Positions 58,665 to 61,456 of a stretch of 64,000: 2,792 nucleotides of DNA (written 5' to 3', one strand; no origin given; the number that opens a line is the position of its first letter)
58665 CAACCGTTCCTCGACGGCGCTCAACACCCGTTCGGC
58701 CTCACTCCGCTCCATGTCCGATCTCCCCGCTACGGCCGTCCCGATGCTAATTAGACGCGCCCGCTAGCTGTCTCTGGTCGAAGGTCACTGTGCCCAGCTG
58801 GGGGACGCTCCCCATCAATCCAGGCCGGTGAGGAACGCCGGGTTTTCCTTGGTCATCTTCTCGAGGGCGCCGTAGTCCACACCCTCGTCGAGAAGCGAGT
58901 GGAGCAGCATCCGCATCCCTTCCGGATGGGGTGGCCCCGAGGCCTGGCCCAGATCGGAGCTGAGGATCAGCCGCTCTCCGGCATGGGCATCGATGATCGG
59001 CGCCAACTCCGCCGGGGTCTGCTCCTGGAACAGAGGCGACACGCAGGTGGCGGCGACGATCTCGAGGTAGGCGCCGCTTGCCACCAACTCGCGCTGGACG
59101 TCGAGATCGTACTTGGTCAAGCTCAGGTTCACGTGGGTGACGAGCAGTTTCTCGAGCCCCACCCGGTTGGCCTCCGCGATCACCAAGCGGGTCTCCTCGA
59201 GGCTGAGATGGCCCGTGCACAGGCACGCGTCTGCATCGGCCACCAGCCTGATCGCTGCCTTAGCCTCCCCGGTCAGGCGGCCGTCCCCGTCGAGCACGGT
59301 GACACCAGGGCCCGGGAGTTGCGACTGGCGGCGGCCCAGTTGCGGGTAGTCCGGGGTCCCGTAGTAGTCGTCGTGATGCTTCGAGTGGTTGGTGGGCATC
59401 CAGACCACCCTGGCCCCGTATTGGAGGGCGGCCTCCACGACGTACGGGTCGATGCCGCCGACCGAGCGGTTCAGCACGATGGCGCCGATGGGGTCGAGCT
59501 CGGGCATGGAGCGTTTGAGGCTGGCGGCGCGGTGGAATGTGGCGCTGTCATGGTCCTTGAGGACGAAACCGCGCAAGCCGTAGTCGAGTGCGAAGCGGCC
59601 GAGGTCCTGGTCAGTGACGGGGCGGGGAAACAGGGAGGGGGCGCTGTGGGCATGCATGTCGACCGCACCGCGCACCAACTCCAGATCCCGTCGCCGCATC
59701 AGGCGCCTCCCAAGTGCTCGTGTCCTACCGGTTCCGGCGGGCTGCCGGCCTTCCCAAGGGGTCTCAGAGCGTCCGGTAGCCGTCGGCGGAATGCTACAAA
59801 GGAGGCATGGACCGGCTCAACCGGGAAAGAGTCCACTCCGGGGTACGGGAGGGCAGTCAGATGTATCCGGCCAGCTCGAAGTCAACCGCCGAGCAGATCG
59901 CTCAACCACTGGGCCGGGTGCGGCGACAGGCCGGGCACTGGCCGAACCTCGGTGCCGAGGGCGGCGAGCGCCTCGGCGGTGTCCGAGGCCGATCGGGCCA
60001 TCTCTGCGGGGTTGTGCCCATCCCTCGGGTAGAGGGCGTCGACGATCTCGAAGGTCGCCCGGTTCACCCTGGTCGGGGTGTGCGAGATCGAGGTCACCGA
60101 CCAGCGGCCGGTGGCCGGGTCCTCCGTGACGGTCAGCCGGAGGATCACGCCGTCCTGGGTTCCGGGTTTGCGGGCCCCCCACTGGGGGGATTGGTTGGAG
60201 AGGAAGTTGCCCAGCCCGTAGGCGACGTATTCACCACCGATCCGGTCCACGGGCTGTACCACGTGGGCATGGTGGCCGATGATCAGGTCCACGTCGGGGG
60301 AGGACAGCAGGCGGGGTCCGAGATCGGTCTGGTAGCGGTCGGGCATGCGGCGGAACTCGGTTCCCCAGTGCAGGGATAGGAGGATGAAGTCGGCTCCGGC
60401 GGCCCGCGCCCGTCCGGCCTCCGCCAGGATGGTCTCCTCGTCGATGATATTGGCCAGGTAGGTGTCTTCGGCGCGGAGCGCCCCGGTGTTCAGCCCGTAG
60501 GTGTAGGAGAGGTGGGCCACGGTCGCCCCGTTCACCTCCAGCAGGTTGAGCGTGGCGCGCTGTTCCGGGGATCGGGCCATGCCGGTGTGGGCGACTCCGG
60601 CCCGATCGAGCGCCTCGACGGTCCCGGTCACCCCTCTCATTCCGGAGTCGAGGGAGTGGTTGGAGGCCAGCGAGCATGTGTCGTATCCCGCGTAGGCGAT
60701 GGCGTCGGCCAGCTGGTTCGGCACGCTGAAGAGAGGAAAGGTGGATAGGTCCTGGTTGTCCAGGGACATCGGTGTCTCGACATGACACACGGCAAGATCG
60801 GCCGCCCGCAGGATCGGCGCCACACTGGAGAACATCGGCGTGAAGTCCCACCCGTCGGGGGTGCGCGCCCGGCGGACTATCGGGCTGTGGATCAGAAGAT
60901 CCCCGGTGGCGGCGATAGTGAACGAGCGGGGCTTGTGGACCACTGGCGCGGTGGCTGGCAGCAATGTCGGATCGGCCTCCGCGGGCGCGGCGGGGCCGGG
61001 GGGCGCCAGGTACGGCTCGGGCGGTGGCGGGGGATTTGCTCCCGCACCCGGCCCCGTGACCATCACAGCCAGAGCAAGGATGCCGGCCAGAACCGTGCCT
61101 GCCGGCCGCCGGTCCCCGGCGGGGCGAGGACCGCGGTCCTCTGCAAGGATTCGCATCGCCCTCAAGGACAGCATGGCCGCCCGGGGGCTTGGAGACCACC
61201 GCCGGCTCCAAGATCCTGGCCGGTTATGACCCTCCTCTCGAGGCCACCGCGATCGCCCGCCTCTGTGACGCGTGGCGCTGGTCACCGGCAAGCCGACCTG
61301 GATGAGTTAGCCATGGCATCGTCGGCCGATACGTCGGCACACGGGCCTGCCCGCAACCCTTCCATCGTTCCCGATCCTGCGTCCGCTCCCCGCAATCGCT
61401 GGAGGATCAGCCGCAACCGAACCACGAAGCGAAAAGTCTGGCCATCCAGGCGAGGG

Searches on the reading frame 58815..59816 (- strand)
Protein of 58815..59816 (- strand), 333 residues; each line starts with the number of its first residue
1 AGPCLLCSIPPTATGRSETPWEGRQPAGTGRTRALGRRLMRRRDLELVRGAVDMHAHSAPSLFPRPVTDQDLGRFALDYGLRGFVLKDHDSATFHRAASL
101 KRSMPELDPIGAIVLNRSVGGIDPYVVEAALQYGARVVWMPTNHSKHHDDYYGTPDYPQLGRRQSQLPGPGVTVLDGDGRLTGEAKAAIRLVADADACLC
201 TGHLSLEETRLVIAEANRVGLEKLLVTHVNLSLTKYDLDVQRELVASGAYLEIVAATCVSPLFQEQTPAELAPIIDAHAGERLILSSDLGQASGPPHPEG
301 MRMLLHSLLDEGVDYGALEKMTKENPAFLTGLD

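Call 88: search_protein_families(library=pfam, proteins=[window:58815-59816:-], max_evalue=0.00001)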
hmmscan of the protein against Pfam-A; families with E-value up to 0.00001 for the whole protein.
window:58815-59816:- (333 aa): 1 family
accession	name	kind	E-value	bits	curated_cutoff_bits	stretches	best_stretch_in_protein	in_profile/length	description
PF19799.5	DUF6282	-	5.6e-60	202.9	26.8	1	50-252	1-196/196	Family of unknown function (DUF6282)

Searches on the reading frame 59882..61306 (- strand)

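Call 88: search_protein_families(library=pfam, proteins=[window:59882-61306:-], max_evalue=0.00001)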
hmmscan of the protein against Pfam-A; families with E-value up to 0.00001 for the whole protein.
window:59882-61306:- (474 aa): 1 family
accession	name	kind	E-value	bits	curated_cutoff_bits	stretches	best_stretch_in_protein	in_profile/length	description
PF09587.15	PGA_cap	-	3.1e-65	220.6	27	1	130-372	1-255/255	Bacterial capsule synthesis protein PGA_cap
